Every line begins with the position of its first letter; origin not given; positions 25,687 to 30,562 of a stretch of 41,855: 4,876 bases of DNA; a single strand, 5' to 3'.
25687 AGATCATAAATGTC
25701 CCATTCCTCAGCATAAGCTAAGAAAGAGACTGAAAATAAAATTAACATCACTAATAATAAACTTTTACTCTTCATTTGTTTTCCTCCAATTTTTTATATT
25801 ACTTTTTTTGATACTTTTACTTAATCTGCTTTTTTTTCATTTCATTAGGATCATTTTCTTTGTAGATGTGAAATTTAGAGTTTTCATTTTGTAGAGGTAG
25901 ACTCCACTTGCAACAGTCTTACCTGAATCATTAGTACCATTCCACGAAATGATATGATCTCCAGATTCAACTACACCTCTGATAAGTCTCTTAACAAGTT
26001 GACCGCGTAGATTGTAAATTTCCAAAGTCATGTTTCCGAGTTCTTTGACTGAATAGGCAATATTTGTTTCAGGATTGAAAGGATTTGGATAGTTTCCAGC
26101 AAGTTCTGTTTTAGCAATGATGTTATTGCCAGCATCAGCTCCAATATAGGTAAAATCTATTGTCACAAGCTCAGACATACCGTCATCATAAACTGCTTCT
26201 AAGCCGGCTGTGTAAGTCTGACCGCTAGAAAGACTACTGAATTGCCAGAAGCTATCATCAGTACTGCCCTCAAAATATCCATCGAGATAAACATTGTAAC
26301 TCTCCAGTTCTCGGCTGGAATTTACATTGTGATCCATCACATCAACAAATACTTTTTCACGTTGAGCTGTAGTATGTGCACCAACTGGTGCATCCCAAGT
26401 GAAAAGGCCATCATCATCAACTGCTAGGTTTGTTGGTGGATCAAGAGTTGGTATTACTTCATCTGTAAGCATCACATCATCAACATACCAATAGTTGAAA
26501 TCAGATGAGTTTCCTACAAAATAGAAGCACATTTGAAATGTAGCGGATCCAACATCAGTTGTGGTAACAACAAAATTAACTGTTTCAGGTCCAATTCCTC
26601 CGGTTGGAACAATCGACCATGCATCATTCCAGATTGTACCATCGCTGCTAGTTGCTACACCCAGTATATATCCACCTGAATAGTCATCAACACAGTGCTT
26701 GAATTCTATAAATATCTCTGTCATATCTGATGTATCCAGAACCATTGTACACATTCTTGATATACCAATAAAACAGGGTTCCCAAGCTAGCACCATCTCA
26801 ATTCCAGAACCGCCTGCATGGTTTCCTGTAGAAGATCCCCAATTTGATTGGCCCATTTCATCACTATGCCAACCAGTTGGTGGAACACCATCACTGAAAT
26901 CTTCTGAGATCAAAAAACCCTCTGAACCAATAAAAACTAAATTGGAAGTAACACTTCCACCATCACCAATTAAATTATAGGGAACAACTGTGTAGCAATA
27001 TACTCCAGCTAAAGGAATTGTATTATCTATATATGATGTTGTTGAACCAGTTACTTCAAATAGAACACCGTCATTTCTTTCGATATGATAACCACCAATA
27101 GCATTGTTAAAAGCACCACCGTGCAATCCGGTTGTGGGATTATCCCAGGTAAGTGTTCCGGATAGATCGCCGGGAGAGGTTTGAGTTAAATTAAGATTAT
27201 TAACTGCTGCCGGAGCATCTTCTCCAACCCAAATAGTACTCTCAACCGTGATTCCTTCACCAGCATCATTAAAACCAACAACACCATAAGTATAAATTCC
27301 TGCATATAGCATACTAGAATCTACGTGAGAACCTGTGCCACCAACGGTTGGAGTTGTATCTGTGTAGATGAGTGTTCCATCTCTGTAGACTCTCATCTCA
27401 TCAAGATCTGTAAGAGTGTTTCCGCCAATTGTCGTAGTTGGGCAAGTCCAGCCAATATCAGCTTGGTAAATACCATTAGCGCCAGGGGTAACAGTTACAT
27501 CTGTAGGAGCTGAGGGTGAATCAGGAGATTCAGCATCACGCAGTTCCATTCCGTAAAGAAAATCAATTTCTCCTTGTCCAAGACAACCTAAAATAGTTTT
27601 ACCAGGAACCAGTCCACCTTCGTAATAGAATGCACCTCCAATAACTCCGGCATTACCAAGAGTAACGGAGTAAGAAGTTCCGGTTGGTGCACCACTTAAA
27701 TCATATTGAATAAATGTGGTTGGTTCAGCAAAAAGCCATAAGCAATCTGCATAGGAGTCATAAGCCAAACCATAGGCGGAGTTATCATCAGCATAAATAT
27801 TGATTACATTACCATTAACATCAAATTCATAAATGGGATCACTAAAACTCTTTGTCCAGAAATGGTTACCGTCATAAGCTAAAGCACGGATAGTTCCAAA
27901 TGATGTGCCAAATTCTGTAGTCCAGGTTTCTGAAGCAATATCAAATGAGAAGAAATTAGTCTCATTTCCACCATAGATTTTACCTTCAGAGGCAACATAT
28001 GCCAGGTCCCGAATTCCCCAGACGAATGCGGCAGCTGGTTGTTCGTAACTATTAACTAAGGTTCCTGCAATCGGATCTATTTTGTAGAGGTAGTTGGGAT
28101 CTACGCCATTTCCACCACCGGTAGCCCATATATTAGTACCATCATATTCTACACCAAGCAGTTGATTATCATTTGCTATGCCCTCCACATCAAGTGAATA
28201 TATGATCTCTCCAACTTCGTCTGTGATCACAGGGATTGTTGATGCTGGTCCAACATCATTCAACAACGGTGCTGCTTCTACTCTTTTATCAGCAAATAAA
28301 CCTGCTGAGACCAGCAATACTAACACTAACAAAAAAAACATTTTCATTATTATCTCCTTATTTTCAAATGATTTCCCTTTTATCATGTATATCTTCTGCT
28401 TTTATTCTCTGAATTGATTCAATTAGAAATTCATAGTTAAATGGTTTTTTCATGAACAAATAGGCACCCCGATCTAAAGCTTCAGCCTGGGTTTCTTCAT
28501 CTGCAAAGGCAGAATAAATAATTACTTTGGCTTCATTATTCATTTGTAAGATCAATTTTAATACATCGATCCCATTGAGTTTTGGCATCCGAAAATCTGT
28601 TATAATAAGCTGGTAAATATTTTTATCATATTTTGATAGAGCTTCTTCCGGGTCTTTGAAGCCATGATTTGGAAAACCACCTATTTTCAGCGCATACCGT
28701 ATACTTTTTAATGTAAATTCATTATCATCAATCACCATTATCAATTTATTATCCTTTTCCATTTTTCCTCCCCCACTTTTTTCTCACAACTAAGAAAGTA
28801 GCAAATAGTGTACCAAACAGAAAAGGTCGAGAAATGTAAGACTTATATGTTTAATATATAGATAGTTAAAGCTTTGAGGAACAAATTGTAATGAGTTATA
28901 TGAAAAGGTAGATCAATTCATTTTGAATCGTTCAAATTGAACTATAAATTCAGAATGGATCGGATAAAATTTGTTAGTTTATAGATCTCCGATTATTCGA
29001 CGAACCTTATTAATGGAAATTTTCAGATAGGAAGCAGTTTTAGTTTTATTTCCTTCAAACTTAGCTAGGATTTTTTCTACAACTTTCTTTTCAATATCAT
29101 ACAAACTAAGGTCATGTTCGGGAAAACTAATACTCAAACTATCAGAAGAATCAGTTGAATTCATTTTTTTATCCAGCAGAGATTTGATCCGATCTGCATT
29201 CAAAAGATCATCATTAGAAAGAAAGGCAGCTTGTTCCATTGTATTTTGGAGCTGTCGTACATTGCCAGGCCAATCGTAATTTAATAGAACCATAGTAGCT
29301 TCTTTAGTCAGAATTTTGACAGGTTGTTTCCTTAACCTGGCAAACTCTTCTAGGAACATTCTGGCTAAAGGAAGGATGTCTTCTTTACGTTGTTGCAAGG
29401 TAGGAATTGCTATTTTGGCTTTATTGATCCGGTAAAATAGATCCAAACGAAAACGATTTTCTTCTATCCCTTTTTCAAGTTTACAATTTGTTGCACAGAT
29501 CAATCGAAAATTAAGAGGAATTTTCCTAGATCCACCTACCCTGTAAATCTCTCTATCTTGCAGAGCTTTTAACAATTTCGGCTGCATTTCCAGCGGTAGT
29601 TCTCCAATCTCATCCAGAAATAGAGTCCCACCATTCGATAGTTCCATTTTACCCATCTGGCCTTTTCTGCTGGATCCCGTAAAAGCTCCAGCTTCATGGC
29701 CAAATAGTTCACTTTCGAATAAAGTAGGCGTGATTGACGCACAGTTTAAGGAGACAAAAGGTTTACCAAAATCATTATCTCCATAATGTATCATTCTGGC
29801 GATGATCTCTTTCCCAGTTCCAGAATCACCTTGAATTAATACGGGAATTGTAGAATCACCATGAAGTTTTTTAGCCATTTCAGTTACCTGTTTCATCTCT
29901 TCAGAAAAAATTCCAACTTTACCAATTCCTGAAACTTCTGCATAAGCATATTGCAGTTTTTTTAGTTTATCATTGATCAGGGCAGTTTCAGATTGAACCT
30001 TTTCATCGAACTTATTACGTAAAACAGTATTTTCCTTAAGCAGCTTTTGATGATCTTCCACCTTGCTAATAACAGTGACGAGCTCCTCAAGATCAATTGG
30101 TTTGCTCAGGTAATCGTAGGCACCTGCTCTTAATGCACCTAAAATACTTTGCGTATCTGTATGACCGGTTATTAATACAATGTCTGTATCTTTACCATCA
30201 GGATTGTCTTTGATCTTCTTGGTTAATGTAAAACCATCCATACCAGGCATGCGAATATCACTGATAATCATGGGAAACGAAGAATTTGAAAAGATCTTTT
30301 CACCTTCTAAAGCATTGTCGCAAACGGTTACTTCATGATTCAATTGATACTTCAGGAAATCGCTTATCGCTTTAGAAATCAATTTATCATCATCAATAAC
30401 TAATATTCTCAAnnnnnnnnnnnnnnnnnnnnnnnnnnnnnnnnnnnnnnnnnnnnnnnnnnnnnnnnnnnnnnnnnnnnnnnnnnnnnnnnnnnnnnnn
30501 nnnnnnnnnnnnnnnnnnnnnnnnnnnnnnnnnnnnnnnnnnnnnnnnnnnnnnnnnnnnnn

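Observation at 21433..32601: Four sigma-54 -24/-12 promoter matches tie an HK/NtrC pair to three output units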

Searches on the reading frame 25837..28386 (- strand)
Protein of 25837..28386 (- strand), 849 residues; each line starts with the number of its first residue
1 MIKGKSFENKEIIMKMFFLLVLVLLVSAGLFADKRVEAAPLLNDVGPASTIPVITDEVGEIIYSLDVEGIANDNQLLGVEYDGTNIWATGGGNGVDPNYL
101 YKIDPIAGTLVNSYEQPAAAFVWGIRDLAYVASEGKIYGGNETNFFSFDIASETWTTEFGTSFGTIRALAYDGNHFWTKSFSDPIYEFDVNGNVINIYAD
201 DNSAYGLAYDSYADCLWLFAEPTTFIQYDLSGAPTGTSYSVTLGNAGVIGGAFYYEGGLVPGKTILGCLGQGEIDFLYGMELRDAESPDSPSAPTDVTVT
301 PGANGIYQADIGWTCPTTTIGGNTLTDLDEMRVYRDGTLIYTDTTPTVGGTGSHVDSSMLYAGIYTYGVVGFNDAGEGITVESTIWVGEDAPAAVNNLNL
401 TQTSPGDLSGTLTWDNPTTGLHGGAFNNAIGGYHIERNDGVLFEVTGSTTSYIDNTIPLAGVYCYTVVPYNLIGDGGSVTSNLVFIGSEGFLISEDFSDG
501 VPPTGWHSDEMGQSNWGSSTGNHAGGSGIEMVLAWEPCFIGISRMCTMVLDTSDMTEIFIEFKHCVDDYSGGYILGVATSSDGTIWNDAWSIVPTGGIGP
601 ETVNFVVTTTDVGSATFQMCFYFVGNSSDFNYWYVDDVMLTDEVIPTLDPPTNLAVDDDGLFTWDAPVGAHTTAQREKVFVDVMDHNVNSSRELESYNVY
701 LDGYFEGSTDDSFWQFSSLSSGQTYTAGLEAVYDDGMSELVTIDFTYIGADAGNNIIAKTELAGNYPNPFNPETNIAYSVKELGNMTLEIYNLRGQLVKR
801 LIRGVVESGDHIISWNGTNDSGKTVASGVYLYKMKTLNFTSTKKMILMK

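Call 7: search_protein_families(library=pfam, proteins=[window:25837-28386:-])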
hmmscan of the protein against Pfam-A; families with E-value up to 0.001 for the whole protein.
window:25837-28386:- (849 aa): 3 families
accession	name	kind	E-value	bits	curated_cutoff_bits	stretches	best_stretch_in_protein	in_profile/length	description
PF13860.13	FlgD_ig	-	1.4e-10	41.4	27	1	784-836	23-75/79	FlgD Ig-like domain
PF18962.6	Por_Secre_tail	-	3.1e-07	31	27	1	766-846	2-74/75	Secretion system C-terminal sorting domain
PF13585.12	CHU_C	-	9.7e-05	22.9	27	0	779-836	19-72/86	CHU_C Type IX secretion signal domain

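Call 71: search_protein_families(library=ncbifam, proteins=[window:25837-28386:-], max_evalue=0.00001)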
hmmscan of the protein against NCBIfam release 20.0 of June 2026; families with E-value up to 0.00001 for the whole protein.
window:25837-28386:- (849 aa): 6 families
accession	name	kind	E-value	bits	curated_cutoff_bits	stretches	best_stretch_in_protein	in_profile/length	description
NF033707.1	T9SS_sortase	equivalog_domain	2.2e-10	38.9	420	1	714-836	956-1077/1095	type IX secretion system sortase PorU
TIGR04183.1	Por_Secre_tail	domain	3.7e-10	39.6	23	1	766-846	2-70/72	T9SS type A sorting domain-containing protein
NF038113.1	T9SSA_dep_M36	equivalog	2.5e-07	29.3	885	1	753-847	784-868/869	T9SS-dependent M36 family metallopeptidase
NF005176.1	PRK06655.1-1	equivalog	1.2e-06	28.6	230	1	781-843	94-156/197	flagellar hook assembly protein FlgD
NF052323.1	T9SSA_dep_M6i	equivalog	4.1e-06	25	600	1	756-836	951-1026/1043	T9SS-dependent M6-like inactivated metalloprotease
NF052228.1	T9SS_PorZ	equivalog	4.2e-06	25.5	260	1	766-838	676-744/757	type IX secretion system anionic LPS delivery protein PorZ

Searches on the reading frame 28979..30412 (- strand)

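Call 7: search_protein_families(library=pfam, proteins=[window:28979-30412:-])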
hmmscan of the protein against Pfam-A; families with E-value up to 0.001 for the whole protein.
window:28979-30412:- (477 aa): 7 families
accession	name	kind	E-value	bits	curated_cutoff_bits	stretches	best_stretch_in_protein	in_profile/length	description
PF00158.32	Sigma54_activat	-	7.3e-61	205.2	20.2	1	170-334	5-167/168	Sigma-54 interaction domain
PF00072.30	Response_reg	-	5.3e-27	94.6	30.2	1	3-115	1-110/111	Response regulator receiver domain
PF25601.1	AAA_lid_14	-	1.8e-22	79.4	27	1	341-423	2-84/87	AAA+ ATPase lid domain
PF14532.12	Sigma54_activ_2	-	1.3e-14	55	25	1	173-339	7-138/138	Sigma-54 interaction domain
PF02954.25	HTH_8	-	1.4e-06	28.3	22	1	438-472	3-37/42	Bacterial regulatory protein, Fis family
PF07728.20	AAA_5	-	2e-06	28.3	22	1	190-309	1-122/139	AAA domain (dynein-related subfamily)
PF01078.27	Mg_chelatase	-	3.7e-06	26.9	20.3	1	242-310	88-158/207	Magnesium chelatase, subunit ChlI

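Call 71: search_protein_families(library=ncbifam, proteins=[window:28979-30412:-], max_evalue=0.00001)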
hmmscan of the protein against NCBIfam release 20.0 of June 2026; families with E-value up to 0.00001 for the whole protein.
window:28979-30412:- (477 aa): 103 families (the best 25 are shown)
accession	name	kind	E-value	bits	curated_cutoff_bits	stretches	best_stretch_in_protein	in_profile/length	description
TIGR01818.1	ntrC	equivalog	8.8e-98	328.1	558.6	1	3-476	1-462/463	nitrogen regulation protein NR(I)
NF008469.0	PRK11361.1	equivalog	1.4e-97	327.3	714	2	149-467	128-444/461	acetoacetate metabolism transcriptional regulator AtoC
NF041552.1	TF_PrdR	equivalog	1.8e-96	323.8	795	1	138-466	246-565/577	sigma-54 dependent transcriptional regulator PrdR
TIGR02915.1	PEP_resp_reg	equivalog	4.3e-93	312.6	502.6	1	3-466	1-431/445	PEP-CTERM-box response regulator transcription factor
TIGR01817.1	nifA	equivalog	3.7e-84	283.4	528.85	1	132-418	167-447/534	nif-specific transcriptional activator NifA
NF049963.1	RespRegFlgRCampy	domain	1.1e-83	281.6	750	1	1-409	1-377/429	fla regulon two-component system response regulator FlgR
NF007689.0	PRK10365.1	equivalog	1.5e-83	281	760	1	2-466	7-431/441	sigma-54-dependent response regulator transcription factor ZraR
NF051870.1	NAssimRespRegNtrX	equivalog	4.3e-83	279.7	600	2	169-465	144-438/452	nitrogen assimilation response regulator NtrX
NF050807.1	TransRegFlbDCaul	equivalog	3.8e-81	273.2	750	1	171-472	125-433/454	sigma-54-dependent transcriptional regulator FlbD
NF008176.1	PRK10923.1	equivalog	2.2e-80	270.5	620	1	3-420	6-393/469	nitrogen regulation protein NR(I)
NF011953.0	PRK15424.1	equivalog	2.1e-78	264.3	703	1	163-471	218-528/538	propionate catabolism operon regulatory protein PrpR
NF038308.1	RNA_repair_RtcR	equivalog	3e-78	264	650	1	169-468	185-502/530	RNA repair transcriptional activator RtcR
NF011695.0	PRK15115.1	equivalog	2.7e-76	257.1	763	2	170-414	141-383/445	two-component system response regulator GlrR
TIGR02329.1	propionate_PrpR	equivalog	7.2e-76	255.9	499.2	1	170-470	218-520/526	propionate catabolism operon regulatory protein PrpR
NF003451.0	PRK05022.1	equivalog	8.7e-76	255.7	476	1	158-472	188-503/512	nitric oxide reductase transcriptional regulator NorR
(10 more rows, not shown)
